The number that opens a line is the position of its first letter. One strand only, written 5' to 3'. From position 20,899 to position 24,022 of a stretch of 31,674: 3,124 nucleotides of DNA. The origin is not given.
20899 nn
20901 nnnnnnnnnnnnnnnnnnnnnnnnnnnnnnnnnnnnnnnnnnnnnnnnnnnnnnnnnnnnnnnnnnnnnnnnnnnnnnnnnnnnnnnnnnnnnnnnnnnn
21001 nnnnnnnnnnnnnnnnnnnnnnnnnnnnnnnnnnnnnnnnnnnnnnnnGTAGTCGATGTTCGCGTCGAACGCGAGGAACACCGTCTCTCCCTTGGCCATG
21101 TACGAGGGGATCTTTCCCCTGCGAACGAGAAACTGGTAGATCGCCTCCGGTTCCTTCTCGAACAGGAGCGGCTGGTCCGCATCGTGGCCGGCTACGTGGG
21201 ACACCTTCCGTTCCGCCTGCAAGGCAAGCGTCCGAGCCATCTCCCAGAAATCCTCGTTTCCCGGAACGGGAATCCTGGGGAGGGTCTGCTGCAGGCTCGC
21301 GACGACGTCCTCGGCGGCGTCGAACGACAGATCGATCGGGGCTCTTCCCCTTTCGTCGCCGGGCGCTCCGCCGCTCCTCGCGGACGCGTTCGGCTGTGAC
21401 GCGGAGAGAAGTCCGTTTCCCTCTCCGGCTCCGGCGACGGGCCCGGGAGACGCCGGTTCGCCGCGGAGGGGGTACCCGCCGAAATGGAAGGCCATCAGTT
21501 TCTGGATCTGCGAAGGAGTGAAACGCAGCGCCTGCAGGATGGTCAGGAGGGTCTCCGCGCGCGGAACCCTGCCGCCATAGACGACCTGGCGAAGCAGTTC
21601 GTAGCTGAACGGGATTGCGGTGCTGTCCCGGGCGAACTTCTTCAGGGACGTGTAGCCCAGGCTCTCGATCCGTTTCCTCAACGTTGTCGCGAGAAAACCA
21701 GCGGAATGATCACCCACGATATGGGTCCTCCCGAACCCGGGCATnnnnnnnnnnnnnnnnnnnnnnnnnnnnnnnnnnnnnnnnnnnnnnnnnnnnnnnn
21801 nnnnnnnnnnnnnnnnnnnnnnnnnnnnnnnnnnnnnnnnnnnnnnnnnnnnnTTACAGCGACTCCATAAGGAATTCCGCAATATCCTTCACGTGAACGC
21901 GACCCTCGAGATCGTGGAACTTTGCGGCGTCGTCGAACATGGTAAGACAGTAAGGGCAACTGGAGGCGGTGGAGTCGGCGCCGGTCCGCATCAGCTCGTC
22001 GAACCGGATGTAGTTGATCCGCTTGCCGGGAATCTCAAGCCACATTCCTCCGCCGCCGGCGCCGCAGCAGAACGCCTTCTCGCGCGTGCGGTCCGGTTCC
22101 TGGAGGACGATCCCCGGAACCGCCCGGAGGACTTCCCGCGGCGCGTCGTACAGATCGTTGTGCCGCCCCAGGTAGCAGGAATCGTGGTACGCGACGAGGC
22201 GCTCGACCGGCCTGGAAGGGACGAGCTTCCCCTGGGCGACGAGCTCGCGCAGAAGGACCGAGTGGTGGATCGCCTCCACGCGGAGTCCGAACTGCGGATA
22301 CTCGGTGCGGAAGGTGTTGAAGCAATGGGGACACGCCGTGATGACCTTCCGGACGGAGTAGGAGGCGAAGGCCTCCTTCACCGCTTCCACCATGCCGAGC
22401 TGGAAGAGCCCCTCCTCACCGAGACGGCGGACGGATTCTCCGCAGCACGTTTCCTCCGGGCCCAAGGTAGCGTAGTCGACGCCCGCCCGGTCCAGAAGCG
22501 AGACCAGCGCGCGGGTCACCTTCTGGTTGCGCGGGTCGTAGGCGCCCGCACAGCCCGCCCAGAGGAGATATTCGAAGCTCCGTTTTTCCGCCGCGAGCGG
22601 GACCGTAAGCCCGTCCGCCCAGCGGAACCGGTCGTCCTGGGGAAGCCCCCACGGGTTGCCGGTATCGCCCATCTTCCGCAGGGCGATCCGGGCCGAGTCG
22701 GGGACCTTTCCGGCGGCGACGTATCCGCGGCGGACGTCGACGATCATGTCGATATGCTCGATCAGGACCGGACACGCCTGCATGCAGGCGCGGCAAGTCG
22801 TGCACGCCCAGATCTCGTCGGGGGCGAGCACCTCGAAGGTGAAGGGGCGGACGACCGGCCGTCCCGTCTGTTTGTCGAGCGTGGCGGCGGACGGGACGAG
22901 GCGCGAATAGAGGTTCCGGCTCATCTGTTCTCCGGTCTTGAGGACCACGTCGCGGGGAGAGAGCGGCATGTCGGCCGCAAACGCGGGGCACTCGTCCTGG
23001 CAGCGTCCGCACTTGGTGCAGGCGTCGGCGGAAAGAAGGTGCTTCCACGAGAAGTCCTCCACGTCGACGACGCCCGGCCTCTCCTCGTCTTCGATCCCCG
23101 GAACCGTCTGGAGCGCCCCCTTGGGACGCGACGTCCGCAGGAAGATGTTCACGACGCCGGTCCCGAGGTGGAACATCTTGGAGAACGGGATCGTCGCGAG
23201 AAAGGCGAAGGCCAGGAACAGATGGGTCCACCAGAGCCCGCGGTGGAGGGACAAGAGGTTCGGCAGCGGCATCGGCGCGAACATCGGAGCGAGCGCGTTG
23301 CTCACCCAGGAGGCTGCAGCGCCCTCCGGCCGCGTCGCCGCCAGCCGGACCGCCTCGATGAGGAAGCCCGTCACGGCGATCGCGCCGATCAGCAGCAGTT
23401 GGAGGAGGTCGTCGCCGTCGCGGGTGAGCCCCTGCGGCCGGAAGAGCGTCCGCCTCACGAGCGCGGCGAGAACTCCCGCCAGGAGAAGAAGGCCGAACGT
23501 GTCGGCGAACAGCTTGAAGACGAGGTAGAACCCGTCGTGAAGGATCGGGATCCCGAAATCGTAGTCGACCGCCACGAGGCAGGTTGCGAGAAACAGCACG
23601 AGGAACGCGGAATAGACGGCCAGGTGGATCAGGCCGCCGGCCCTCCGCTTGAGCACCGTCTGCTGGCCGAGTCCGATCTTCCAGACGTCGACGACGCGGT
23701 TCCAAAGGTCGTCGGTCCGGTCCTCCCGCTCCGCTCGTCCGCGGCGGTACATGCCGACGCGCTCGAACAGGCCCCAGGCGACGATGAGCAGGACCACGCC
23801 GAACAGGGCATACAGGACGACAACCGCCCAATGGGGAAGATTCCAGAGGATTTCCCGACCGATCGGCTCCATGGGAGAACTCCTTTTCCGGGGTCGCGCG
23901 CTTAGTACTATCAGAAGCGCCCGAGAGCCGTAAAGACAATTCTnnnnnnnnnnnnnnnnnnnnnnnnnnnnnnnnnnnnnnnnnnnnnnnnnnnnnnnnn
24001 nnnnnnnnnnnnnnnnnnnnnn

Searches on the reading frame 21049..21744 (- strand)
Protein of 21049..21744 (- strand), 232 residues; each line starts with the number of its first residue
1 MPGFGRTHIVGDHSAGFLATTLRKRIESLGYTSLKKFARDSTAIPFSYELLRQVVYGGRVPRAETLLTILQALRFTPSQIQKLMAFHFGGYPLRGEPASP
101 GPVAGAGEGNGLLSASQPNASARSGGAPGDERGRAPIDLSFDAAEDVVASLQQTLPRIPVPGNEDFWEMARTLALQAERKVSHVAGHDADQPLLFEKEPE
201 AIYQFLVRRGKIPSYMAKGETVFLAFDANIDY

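Call 25: search_solved_structures(query=A2, max_evalue=10, show_alignments=3)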
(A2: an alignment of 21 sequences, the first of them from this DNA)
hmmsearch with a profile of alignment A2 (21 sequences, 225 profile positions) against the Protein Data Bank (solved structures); distinct sequences matched with E-value up to 10: 19.
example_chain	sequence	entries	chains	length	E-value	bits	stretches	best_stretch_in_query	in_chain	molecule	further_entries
6xr1_A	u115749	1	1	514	0.00011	25.3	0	147-182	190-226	dTor_9x57R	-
6xr2_A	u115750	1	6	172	0.0093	19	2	145-182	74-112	dTor_3x57R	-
8e0m_A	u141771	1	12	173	0.041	16.9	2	141-181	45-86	BGL15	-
8v2d_y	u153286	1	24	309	0.048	16.6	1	94-181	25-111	O43_129 component B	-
8e0l_A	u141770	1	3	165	0.055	16.4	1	93-182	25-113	BGL06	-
8e0o_B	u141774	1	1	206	0.13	15.2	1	139-180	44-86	hetBGL03-15-18b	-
8v3b_a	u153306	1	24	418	0.15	15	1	94-181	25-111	O43_129_+4 component B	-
8e0o_A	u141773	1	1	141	0.19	14.6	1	102-183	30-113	hetBGL03-15-18a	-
8e0n_A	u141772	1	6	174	0.71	12.8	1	146-181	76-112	BGL18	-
8vjj_A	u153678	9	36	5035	1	12.3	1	65-143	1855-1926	Ryanodine receptor 1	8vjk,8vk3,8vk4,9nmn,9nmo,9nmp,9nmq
6wot_A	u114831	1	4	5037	3.4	10.6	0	66-180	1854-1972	Ryanodine receptor 1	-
8rrt_B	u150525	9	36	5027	3.4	10.6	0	66-180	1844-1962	Ryanodine receptor 1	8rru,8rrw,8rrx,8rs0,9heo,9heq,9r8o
7t64_A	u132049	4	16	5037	3.4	10.6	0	66-180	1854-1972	Ryanodine receptor 1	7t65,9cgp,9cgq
8xlh_A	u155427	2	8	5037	3.4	10.6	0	66-180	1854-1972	Ryanodine receptor 1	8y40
8xji_D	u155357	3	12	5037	3.4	10.6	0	66-180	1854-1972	Ryanodine receptor 1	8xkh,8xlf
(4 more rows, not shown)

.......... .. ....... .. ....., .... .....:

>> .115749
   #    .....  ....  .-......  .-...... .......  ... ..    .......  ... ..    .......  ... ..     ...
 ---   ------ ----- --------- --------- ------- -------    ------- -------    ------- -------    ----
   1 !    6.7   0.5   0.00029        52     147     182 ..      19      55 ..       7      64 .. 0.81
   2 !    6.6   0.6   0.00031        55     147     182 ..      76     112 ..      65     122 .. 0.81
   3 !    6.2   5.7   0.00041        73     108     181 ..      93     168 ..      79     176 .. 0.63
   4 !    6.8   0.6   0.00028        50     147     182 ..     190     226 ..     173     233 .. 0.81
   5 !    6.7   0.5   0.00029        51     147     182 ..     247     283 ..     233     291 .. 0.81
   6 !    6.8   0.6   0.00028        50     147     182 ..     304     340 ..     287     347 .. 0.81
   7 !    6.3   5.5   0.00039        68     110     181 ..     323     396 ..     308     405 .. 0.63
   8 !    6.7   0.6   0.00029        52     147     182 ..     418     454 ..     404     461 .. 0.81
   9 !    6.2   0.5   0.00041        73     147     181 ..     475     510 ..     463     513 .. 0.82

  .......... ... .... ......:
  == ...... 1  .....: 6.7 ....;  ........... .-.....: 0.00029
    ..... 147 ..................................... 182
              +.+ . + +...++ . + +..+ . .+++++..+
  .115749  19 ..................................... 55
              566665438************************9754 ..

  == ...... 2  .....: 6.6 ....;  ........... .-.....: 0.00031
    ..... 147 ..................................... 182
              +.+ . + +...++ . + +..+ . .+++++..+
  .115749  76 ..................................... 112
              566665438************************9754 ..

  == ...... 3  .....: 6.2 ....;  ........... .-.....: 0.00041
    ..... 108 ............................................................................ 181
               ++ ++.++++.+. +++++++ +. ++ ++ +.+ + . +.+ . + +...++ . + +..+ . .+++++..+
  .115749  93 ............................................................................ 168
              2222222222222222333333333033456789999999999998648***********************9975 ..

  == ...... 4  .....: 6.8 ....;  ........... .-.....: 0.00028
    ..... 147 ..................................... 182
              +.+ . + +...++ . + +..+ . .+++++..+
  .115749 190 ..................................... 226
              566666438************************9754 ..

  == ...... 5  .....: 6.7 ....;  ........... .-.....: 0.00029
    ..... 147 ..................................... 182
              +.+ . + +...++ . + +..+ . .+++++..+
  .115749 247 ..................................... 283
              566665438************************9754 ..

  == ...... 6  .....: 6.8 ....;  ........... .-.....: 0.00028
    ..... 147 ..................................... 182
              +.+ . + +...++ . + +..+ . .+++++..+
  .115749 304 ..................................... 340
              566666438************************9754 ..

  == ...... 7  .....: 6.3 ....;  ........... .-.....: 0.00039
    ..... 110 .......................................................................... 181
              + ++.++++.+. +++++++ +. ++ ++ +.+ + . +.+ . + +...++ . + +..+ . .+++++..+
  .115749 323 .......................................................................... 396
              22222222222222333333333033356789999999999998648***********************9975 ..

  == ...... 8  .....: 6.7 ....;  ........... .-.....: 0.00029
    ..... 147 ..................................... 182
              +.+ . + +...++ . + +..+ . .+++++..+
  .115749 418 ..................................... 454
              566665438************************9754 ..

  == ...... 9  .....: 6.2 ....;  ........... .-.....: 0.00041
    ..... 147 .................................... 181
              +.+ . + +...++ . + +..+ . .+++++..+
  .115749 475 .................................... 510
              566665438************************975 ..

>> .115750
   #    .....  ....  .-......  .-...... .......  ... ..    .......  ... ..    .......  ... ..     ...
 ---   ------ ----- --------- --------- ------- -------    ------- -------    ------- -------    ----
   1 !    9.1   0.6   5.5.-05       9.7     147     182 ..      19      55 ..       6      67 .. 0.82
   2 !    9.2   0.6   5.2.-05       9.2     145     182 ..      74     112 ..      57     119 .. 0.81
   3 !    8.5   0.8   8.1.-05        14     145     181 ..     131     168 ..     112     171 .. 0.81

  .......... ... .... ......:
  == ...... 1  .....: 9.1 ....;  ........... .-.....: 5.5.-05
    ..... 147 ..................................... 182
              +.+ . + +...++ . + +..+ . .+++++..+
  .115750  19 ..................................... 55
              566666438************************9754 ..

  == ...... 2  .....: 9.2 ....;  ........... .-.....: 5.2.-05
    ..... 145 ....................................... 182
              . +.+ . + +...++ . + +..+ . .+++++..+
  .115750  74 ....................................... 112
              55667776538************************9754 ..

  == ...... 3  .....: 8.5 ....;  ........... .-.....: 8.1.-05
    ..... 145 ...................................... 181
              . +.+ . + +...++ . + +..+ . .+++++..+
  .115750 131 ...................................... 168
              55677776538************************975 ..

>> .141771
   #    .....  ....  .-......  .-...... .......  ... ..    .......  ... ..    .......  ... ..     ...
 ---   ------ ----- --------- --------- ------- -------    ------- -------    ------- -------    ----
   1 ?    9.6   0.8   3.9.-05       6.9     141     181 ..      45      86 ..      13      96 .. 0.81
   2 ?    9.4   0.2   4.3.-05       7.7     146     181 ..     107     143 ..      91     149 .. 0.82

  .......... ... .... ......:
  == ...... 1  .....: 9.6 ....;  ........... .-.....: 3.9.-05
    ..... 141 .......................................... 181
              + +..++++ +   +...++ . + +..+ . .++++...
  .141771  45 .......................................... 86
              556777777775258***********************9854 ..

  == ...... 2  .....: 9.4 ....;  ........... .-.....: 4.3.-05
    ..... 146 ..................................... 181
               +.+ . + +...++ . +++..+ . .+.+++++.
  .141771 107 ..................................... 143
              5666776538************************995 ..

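Call 26: search_protein_families(library=pfam, alignment_id=A2, max_evalue=10)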
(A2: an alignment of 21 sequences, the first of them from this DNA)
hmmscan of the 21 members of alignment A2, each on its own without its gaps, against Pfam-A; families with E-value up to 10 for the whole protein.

A. member 1, seq(232 aa): 0 families

B. families by the number of members that match (of 21 scanned): 6 families
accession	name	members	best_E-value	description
PF19955.5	EAD1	1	0.025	Effector-associated domain 1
PF13780.11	DUF4176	1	0.084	Domain of unknown function (DUF4176)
PF01381.28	HTH_3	1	0.12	Helix-turn-helix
PF21716.3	dnstrm_HI1420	1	0.17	Probable addiction module antidote protein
PF16987.10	KIX_2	1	0.22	KIX domain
PF17206.9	SeqA_N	1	0.41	SeqA protein N-terminal domain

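Call 33: find_related_loci(query=A2, collection=genome_contigs, flank=8000)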
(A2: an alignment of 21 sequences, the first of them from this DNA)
Query A2 (232 aa) in genome_contigs; peptide patterns used: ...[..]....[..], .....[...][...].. (x = any residue, [..] = any of these).
108 stretches matched a pattern; 50 encode a relative of the query (tblastn E <= 1e-3); 48 distinct loci.
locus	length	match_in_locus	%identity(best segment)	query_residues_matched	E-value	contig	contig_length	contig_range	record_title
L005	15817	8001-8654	59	17-232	2e-79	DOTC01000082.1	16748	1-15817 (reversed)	MAG TPA_asm: Deltaproteobacteria bacterium isolate UBA11853 contig_23436, whole genome shotgun sequence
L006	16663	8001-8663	57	14-232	2e-77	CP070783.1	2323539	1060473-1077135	MAG: Deltaproteobacteria bacterium isolate bin162 chromosome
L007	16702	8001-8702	57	1-232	6e-77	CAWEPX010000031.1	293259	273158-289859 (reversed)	MAG: uncultured delta proteobacterium isolate MFD02923.bin.1.9 genome assembly, contig: contig_8135, whole genome shotgu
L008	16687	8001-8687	57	5-232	6e-77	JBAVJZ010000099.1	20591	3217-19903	MAG: Candidatus Deferrimicrobiaceae bacterium isolate MFD05464_ilm_asm_bin18 k127_16769, whole genome shotgun sequence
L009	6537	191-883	57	4-232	6e-77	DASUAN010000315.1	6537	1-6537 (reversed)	MAG TPA_asm: Candidatus Deferrimicrobiaceae bacterium isolate SMAG_U2496 k141_39649, whole genome shotgun sequence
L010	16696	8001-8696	58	1-232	1e-76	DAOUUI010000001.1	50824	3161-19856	MAG TPA_asm: Deltaproteobacteria bacterium isolate CSMAG_819 CSMAG_819_k141_708705_length_50824_cov_41.7270, whole genom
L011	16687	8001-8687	56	5-232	9e-76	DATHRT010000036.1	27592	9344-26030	MAG TPA_asm: Candidatus Limnocylindria bacterium isolate SMAG_U16032 k141_280201, whole genome shotgun sequence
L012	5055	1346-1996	59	17-232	1e-75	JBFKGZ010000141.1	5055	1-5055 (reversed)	MAG: Candidatus Deferrimicrobiaceae bacterium isolate Mix_sand21.2022.07.D.23 k141_2449198_length_5055_cov_8.0000, whole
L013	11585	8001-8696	58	2-232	7e-75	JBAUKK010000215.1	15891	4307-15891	MAG: Candidatus Deferrimicrobiaceae bacterium isolate MFD02415_ilm_asm_bin11 k127_179944, whole genome shotgun sequence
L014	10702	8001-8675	50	6-232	1e-65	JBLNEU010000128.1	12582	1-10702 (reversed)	MAG: Deltaproteobacteria bacterium isolate MAG64 PRJNA488683_bin3_renamed_127, whole genome shotgun sequence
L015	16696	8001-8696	57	2-232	2e-76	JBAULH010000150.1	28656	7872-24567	MAG: Candidatus Deferrimicrobiaceae bacterium isolate MFD09314_ilm_asm_bin47 k127_420137, whole genome shotgun sequence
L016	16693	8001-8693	50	2-232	4e-64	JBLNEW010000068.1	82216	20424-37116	MAG: Deltaproteobacteria bacterium isolate MAG62 PRJNA488683_bin1_renamed_67, whole genome shotgun sequence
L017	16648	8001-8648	52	17-232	4e-63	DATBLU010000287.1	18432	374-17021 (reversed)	MAG TPA_asm: Candidatus Deferrimicrobiaceae bacterium isolate SMAG_U3980 k141_3147295, whole genome shotgun sequence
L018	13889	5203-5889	49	5-232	6e-63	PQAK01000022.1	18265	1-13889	MAG: Deltaproteobacteria bacterium isolate FeB_35 contig_28105, whole genome shotgun sequence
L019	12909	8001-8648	50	17-232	9e-63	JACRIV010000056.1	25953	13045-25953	MAG: Deltaproteobacteria bacterium isolate NC_groundwater_1812_Pr3_B-0.1um_65_61 SR-2_scaffold_141_1244759, whole genome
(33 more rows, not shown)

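Call 34: predict_structure(alignment_id=A2)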
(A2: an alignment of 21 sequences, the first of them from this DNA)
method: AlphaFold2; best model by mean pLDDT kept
length: 232 residues; sequences in the alignment: 21
mean_pLDDT: 66.4   pTM: 0.39
mean pLDDT of the five models: 66.4, 65.2, 64.5, 63.7, 60.7
residues with pLDDT >= 90: 67; 70-90: 21; 50-70: 87; < 50: 57
segments of 3 or more residues with pLDDT < 50: 96-99, 103-117, 119-127, 129-136, 190-192
pLDDT, mean of each block of 10 residues (from residue 1): 49 75 96 95 91 94 95 95 90 54 44 42 41 47 60 59 62 74 58 51 53 53 56 42
secondary structure, 60 per line:
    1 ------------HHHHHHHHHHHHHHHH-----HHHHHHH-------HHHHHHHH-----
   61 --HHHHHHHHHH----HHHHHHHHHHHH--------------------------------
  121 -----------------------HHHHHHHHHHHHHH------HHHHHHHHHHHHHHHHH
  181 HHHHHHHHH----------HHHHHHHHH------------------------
elements in order: H13-28 H34-40 H48-55 H63-72 H77-88 H144-157 H164-189 H200-208

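Call 37: fold_search(model_id=the predicted structure, library=pdb)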
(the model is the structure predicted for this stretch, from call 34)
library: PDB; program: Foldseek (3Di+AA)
matches with E <= 10: 292; with E <= 0.001: 0
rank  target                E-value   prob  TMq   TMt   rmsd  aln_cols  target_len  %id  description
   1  6rnz_A                8.8e-02  1.00  0.23  0.70   2.4        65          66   26  Crystal structure of the N-terminal HTH DNA-binding domain of the essential repressor DdrO from radiation-resistant De (released 2019-10-09)
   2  1y9q                  1.1e-01  1.00  0.25  0.32   2.6        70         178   24  Crystal Structure of HTH_3 family Transcriptional Regulator from Vibrio cholerae (released 2005-01-04)
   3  3f52_E                1.2e-01  0.99  0.24  0.63   3.0        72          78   22  Crystal structure of the clp gene regulator ClgR from C. glutamicum (released 2008-11-18)
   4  5woq_B                1.6e-01  0.99  0.25  0.62   2.8        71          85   22  Crystal structure of an XRE family protein transcriptional regulator from Mycobacterium smegmatis (released 2017-08-16)
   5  6b9s_F                1.6e-01  0.99  0.24  0.15   2.4        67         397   21  MPnS crystallized in the absence of substrate (released 2017-12-20)
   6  1y7y_A                1.6e-01  0.98  0.24  0.69   3.1        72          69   21  High-resolution crystal structure of the restriction-modification controller protein C.AhdI from Aeromonas hydrophila (released 2005-02-22)
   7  3f52_A                1.7e-01  0.98  0.24  0.62   3.1        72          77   22  Crystal structure of the clp gene regulator ClgR from C. glutamicum (released 2008-11-18)
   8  6b9s_C                1.7e-01  0.98  0.24  0.13   2.6        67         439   22  MPnS crystallized in the absence of substrate (released 2017-12-20)
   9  3fya_A                1.9e-01  0.99  0.26  0.69   3.1        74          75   11  Crystal Structure of an R35A mutant of the Restriction-Modification Controller Protein C.Esp1396I (released 2009-08-25)
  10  5woq_C                1.9e-01  0.99  0.24  0.59   2.9        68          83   24  Crystal structure of an XRE family protein transcriptional regulator from Mycobacterium smegmatis (released 2017-08-16)
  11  3f51_B                1.9e-01  0.99  0.24  0.55   3.0        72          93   22  Crystal Structure of the clp gene regulator ClgR from Corynebacterium glutamicum (released 2008-11-18)
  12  6b9s_A                1.9e-01  0.99  0.24  0.13   2.4        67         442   21  MPnS crystallized in the absence of substrate (released 2017-12-20)
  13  3f51_F                1.9e-01  0.98  0.24  0.54   3.1        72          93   22  Crystal Structure of the clp gene regulator ClgR from Corynebacterium glutamicum (released 2008-11-18)
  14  4i6u_C                2.0e-01  0.99  0.26  0.71   2.8        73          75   11  Crystal Structure of a Y37F mutant of the Restriction-Modification Controller Protein C.Esp1396I (released 2013-11-13)
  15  4ivz_E                2.0e-01  0.98  0.24  0.63   2.9        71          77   11  A Y37F mutant of C.Esp1396I bound to its highest affinity operator site OM (released 2014-01-29)
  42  2r1j_L                3.5e-01  0.96  0.23  0.69   2.8        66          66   20  Crystal Structure of the P22 c2 Repressor protein in complex with the synthetic operator 9T (released 2008-04-29)
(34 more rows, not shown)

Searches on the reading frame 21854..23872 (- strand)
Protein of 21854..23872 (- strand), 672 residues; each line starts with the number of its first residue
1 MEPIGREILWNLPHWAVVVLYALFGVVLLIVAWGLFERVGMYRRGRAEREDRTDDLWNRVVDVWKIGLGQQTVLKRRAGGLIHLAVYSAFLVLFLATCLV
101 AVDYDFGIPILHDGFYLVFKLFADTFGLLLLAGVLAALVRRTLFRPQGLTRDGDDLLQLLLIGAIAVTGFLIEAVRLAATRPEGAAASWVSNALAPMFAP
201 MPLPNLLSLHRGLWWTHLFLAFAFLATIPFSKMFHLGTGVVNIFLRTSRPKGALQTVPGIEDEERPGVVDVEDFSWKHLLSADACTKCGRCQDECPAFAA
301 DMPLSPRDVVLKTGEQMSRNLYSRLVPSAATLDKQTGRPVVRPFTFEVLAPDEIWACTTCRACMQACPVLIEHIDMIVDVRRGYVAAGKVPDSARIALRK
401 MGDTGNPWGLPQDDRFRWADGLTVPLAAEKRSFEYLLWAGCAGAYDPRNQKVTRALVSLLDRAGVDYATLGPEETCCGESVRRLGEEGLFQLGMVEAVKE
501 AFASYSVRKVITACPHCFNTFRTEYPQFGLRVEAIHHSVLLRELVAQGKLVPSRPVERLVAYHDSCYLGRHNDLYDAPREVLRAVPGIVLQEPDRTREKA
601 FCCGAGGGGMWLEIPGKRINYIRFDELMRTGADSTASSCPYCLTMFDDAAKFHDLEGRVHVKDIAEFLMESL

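Call 10: search_protein_families(library=pfam, proteins=[window:21854-23872:-], max_evalue=0.00001)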
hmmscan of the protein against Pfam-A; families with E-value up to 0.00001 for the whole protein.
window:21854-23872:- (672 aa): 8 families
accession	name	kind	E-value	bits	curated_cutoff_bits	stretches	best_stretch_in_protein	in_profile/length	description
PF02754.22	CCG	-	4.4e-31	107.3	20.6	2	560-647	1-85/85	Cysteine-rich domain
PF13183.11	Fer4_8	-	1e-10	42.4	27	1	282-369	2-66/68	4Fe-4S dicluster domain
PF13187.11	Fer4_9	-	9e-10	38.9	27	1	284-369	1-49/52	4Fe-4S dicluster domain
PF13484.11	Fer4_16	-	1e-06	29.8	30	0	285-303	2-20/66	4Fe-4S double cluster binding domain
PF13237.11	Fer4_10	-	1.2e-06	28.8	25.5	0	281-368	5-53/53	4Fe-4S dicluster domain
PF02665.19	Nitrate_red_gam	-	3.6e-06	27.2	22.9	1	122-245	90-208/217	Nitrate reductase gamma subunit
PF12797.12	Fer4_2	-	4.2e-06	26.8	24.5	0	276-297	1-22/22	4Fe-4S binding domain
PF00037.32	Fer4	-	9.3e-06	25.7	21.1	0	282-297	5-20/24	4Fe-4S binding domain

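Call 66: search_protein_families(library=padloc, proteins=[window:21854-23872:-], max_evalue=0.01)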
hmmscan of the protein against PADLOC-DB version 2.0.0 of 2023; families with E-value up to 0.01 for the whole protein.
window:21854-23872:- (672 aa): 0 families
